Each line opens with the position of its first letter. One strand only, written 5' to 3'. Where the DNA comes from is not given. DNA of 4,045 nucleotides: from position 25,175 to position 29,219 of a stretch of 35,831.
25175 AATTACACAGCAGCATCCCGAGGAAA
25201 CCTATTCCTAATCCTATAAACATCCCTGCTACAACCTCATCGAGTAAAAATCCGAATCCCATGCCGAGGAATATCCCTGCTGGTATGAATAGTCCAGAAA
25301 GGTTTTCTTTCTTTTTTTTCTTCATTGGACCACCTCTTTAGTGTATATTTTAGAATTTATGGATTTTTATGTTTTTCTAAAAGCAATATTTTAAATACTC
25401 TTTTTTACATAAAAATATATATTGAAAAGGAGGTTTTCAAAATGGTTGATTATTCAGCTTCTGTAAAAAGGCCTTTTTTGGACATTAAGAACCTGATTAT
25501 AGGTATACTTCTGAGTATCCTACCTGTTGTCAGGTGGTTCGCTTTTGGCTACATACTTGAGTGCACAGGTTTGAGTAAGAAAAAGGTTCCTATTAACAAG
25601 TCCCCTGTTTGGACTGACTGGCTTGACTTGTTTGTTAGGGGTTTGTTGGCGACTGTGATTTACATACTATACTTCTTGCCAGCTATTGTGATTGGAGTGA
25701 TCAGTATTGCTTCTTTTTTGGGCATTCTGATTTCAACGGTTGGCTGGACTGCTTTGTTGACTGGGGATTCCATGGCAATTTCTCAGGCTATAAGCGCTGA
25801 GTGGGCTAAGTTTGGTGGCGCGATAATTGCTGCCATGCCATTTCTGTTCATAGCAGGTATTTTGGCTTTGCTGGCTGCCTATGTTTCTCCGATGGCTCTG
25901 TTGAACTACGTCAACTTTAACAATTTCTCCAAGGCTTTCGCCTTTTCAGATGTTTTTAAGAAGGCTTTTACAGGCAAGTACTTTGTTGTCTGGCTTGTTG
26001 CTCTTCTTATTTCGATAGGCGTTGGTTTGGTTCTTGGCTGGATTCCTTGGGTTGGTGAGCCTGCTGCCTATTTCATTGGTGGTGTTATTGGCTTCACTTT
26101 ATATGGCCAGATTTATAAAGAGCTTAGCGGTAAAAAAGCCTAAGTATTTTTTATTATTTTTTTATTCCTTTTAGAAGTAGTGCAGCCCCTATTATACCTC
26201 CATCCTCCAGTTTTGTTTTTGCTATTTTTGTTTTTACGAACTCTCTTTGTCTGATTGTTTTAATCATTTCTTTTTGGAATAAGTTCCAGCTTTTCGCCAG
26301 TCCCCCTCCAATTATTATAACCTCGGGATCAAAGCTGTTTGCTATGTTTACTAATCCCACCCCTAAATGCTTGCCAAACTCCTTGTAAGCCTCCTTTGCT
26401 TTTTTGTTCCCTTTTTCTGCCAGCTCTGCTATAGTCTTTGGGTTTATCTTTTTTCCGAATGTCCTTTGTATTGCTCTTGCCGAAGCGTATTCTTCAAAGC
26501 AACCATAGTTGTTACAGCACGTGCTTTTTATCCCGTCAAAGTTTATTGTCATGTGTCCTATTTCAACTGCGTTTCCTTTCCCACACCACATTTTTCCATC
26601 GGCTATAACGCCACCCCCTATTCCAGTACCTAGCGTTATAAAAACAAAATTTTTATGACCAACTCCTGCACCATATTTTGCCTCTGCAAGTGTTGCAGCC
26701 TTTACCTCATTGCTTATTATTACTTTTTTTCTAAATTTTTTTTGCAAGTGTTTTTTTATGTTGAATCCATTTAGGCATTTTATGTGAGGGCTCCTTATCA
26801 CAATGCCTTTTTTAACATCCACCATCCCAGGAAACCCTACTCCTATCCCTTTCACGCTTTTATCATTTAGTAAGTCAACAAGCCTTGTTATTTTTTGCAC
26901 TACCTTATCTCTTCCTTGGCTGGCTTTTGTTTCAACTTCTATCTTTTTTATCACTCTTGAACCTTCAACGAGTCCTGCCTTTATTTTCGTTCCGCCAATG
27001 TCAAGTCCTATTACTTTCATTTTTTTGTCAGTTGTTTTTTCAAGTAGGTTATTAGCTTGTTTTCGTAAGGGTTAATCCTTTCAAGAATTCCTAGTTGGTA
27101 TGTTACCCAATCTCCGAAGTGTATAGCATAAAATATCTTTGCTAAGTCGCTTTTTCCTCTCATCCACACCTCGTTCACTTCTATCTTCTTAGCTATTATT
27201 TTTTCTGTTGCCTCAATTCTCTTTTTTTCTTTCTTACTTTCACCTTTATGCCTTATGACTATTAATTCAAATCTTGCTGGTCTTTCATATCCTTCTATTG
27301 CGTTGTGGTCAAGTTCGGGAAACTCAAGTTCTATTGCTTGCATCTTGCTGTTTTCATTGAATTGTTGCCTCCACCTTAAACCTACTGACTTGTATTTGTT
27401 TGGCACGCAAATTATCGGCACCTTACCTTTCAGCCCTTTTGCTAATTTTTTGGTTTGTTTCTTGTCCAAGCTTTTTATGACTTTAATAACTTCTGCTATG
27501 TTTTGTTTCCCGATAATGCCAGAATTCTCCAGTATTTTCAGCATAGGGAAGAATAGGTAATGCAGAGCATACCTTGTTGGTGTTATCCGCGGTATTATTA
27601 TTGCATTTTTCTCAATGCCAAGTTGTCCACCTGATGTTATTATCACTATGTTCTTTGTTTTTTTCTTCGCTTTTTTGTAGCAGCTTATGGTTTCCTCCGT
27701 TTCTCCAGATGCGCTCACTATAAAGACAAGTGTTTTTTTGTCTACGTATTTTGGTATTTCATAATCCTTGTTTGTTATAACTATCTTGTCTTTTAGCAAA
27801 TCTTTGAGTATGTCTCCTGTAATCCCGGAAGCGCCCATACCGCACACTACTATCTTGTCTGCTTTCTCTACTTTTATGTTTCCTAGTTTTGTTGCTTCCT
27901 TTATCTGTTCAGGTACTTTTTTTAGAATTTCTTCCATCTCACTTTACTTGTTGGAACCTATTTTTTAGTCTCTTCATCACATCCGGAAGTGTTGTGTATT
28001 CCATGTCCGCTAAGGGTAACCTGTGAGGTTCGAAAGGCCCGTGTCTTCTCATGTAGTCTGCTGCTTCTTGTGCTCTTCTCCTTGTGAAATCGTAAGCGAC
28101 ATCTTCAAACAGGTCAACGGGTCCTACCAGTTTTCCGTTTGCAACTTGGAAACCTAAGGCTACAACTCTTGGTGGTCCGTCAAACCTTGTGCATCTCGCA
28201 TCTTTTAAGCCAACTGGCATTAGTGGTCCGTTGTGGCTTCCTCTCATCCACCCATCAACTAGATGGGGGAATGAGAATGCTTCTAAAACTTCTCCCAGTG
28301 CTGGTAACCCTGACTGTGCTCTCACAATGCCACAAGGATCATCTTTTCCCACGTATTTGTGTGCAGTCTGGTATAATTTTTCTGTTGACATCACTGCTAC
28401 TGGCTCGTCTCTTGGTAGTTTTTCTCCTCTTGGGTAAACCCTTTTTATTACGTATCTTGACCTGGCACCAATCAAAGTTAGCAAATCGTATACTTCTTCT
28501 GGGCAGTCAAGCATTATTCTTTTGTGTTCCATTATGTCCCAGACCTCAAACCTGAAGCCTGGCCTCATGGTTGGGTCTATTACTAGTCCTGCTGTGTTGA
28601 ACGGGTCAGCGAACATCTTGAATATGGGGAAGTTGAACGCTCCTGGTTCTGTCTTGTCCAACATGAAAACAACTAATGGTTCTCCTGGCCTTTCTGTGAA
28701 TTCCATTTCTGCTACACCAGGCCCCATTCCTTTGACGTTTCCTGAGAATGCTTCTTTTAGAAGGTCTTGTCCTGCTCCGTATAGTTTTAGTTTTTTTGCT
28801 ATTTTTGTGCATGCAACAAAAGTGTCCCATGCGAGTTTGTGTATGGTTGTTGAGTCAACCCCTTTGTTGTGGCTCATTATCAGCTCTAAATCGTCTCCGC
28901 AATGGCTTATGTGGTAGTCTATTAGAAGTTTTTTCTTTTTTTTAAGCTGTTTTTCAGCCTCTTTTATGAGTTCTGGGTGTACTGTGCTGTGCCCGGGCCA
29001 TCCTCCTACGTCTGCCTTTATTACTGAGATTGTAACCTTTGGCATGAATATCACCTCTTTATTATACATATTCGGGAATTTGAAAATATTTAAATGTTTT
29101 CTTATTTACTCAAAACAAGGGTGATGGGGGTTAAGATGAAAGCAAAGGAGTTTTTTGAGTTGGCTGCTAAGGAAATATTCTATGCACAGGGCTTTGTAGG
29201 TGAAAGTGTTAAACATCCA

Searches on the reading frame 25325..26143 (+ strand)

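Call 14: search_protein_families(library=pfam, proteins=[window:25325-26143:+], max_evalue=0.001)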
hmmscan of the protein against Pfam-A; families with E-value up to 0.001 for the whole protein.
window:25325-26143:+ (272 aa): 1 family
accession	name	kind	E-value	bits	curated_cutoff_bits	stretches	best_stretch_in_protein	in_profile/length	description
PF13197.11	DUF4013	-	1.5e-20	74.1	26.9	1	58-240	1-166/168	Protein of unknown function (DUF4013)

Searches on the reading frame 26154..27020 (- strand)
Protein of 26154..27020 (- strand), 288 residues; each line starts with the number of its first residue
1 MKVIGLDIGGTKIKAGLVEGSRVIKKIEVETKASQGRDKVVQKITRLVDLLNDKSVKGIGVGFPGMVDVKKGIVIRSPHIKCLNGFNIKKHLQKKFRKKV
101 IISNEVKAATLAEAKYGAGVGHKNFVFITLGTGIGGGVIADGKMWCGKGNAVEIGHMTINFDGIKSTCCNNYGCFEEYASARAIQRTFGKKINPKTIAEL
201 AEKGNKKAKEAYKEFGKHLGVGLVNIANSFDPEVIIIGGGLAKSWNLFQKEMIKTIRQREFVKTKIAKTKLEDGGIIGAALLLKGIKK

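Call 14: search_protein_families(library=pfam, proteins=[window:26154-27020:-], max_evalue=0.001)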
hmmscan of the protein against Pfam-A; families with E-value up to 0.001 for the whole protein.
window:26154-27020:- (288 aa): 2 families
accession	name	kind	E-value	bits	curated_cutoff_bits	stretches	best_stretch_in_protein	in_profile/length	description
PF00480.26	ROK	-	1.1e-63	215.9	22.9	1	3-284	1-292/294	ROK family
PF03309.20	Pan_kinase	-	0.00082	19.7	24.7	0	6-60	4-58/205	Type III pantothenate kinase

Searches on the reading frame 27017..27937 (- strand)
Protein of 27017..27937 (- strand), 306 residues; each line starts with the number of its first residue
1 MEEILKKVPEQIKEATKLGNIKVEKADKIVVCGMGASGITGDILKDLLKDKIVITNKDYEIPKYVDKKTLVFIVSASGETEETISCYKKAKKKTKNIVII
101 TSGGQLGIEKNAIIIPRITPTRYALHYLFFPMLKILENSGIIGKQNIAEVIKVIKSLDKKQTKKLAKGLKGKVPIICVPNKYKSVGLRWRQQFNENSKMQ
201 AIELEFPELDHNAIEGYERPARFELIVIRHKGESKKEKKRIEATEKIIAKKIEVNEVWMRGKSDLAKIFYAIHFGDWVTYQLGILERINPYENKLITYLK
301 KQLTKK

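Call 15: search_protein_families(library=pfam, proteins=[window:27017-27937:-], max_evalue=0.001)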
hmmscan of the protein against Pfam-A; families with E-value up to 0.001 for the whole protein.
window:27017-27937:- (306 aa): 2 families
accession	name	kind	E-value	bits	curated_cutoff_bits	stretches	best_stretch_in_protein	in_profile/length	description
PF10432.14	bact-PGI_C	-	2e-41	141.9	24.5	1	159-303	2-151/151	Bacterial phospho-glucose isomerase C-terminal SIS domain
PF01380.27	SIS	-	6.9e-09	36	25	1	24-112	3-98/131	SIS domain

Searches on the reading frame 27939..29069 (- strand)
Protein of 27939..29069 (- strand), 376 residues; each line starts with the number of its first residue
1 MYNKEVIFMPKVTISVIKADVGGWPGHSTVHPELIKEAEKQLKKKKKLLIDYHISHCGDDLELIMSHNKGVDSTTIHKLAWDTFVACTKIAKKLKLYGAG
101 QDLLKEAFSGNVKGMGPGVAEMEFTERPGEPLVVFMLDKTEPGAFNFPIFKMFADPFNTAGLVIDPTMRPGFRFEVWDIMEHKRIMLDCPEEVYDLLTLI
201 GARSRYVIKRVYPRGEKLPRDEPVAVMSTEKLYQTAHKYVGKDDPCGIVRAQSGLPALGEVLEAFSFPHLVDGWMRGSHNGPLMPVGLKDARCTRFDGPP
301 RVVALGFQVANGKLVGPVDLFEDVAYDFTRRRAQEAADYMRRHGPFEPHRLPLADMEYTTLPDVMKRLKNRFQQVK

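Call 15: search_protein_families(library=pfam, proteins=[window:27939-29069:-], max_evalue=0.001)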
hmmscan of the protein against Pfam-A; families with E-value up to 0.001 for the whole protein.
window:27939-29069:- (376 aa): 1 family
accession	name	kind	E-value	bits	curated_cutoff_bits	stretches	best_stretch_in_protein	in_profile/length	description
PF01950.21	FBPase_3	-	2.8e-183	609.5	25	1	11-373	1-361/361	Fructose-1,6-bisphosphatase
